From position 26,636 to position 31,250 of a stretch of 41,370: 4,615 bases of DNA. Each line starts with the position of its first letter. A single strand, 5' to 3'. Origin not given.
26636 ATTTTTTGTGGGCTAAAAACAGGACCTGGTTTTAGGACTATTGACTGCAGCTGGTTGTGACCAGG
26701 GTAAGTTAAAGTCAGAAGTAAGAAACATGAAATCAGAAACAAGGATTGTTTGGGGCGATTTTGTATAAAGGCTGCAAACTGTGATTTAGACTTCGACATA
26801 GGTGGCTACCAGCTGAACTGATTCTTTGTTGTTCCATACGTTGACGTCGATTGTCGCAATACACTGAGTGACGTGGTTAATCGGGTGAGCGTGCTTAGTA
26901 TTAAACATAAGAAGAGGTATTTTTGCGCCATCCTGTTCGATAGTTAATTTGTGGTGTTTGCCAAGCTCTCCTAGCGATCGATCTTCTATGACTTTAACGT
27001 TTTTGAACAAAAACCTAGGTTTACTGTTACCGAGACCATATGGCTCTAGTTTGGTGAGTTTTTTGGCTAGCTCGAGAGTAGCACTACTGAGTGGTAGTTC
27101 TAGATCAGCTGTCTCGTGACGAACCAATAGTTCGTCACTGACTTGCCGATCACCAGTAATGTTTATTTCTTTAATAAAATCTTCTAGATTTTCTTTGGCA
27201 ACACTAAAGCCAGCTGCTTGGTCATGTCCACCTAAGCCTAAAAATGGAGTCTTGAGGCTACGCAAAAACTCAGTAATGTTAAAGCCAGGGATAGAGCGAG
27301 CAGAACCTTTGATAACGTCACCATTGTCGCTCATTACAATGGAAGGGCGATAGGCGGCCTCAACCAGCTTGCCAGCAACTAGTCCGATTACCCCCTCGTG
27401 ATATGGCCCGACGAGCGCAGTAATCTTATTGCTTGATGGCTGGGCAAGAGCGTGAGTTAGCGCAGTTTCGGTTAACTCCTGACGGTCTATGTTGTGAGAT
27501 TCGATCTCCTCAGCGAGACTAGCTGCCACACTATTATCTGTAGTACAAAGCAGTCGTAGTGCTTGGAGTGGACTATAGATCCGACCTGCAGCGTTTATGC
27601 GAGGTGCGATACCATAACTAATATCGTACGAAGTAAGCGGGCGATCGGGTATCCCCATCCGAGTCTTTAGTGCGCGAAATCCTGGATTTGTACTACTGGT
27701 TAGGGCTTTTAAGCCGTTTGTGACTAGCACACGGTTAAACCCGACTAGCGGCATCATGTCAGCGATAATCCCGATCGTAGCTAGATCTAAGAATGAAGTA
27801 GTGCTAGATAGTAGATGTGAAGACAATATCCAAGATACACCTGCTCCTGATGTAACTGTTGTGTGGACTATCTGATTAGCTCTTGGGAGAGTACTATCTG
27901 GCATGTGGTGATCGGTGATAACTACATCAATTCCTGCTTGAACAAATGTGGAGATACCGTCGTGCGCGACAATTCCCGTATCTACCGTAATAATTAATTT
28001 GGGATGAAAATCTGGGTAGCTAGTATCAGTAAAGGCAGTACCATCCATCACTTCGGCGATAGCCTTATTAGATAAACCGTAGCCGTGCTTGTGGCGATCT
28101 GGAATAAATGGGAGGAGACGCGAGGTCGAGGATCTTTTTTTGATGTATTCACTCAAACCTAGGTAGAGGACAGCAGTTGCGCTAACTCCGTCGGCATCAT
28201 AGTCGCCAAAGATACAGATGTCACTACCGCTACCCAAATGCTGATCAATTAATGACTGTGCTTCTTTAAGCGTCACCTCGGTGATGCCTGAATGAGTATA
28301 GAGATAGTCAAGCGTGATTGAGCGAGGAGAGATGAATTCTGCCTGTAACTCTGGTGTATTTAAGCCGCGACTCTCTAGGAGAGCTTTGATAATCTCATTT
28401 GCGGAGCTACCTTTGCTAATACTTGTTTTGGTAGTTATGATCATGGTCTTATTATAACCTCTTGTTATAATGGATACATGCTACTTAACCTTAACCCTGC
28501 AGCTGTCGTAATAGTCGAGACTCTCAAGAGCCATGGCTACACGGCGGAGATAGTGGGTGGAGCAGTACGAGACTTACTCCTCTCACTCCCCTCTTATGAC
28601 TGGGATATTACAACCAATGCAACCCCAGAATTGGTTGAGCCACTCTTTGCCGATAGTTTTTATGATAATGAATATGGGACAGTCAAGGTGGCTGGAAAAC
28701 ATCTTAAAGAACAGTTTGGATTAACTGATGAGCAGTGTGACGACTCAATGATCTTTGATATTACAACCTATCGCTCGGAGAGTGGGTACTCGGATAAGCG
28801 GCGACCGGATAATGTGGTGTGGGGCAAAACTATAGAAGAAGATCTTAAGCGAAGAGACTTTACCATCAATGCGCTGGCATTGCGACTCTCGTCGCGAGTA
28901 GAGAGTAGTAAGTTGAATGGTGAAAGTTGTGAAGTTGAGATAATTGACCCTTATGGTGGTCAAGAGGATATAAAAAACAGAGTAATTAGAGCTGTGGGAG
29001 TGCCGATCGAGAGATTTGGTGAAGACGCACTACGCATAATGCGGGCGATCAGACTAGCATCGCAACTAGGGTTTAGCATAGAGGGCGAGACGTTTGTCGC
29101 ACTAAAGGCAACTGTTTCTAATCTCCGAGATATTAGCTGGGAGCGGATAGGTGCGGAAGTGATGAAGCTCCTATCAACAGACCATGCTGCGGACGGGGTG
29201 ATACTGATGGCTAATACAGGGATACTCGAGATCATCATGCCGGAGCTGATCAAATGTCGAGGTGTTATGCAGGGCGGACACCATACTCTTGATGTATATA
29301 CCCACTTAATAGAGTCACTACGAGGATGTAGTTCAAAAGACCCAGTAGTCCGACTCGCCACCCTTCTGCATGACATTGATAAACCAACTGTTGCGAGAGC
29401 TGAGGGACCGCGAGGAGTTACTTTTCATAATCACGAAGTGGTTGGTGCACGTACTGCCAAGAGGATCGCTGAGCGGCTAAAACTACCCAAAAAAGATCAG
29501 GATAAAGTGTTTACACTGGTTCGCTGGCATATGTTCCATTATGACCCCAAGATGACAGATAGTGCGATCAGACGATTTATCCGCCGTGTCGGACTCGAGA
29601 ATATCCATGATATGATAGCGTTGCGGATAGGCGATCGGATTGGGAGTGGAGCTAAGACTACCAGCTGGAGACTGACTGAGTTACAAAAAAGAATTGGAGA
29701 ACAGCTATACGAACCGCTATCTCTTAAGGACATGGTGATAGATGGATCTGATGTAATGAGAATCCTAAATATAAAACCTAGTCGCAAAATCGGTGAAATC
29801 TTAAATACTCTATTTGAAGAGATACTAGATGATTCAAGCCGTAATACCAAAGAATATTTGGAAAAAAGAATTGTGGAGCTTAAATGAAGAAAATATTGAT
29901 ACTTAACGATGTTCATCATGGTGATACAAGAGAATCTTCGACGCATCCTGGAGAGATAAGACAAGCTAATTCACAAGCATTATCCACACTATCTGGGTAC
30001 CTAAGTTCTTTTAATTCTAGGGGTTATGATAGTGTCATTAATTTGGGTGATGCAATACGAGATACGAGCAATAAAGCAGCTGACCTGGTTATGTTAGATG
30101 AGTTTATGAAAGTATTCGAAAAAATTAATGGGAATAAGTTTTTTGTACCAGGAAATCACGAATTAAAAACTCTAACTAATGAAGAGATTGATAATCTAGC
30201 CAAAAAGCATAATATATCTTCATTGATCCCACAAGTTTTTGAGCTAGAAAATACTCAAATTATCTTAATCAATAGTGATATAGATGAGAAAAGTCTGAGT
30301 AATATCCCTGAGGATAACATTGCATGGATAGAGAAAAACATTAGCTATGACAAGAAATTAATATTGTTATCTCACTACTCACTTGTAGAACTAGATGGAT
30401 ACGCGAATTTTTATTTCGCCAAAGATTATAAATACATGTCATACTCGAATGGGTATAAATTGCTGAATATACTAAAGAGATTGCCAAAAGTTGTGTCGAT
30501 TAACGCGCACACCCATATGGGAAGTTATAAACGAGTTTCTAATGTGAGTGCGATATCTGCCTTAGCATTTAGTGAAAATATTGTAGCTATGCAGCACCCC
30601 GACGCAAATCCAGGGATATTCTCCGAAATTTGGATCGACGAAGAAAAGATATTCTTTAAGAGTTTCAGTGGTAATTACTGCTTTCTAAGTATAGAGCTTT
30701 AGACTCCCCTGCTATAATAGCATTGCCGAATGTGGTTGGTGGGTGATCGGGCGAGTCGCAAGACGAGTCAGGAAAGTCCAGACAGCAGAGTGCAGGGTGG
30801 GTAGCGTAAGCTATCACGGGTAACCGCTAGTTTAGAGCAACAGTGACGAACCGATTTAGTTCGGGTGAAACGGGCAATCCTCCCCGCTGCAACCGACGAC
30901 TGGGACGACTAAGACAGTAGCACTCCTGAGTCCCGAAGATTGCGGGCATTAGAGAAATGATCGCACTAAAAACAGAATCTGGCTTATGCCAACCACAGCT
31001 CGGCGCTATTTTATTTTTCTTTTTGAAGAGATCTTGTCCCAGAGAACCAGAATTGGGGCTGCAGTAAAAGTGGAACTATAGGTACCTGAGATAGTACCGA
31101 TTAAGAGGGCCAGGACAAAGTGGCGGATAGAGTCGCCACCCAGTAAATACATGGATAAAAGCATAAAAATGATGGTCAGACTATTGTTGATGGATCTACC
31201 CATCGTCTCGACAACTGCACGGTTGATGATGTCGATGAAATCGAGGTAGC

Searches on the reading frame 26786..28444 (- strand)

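Call 8: search_protein_families(library=pfam, proteins=[window:26786-28444:-])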
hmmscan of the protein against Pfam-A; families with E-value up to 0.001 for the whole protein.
window:26786-28444:- (552 aa): 3 families
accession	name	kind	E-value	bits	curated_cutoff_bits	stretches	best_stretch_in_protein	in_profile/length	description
PF17768.7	RecJ_OB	-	3.4e-23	82.2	27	1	447-547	2-105/107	RecJ OB domain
PF01368.27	DHH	-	4.1e-20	72.8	28.1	1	76-226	2-125/125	DHH family, N-terminal domain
PF02272.25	DHHA1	-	2.5e-12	47.6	25.9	1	348-428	13-97/102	DHHA1 domain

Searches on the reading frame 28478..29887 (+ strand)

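Call 8: search_protein_families(library=pfam, proteins=[window:28478-29887:+])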
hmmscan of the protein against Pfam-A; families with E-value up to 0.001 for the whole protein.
window:28478-29887:+ (469 aa): 4 families
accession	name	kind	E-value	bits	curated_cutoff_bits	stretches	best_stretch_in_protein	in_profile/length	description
PF01743.26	PolyA_pol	-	1.1e-28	100.5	23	1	25-171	3-126/126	Poly A polymerase head domain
PF12627.12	PolyA_pol_RNAbd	-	5.6e-16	58.5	22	1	198-257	1-60/64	Probable RNA and SrmB- binding site of polymerase A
PF13735.12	tRNA_NucTran2_2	-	8.9e-10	39.2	27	1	326-463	23-147/149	tRNA nucleotidyltransferase domain 2 putative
PF01966.28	HD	-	2.4e-09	37.9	22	1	268-358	3-92/116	HD domain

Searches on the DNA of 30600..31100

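Call 89: search_rna_families(source=window, start=30600, end=31100, threshold=evalue, max_evalue=0.01)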
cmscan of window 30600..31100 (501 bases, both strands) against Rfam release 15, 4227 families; matches with E-value up to 0.01: 1.
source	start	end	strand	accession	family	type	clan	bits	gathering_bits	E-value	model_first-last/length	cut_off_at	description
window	30731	31001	+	RF00010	RNaseP_bact_a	Gene; ribozyme;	CL00002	83.6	100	6.6e-26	1-367/367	no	Bacterial RNase P class A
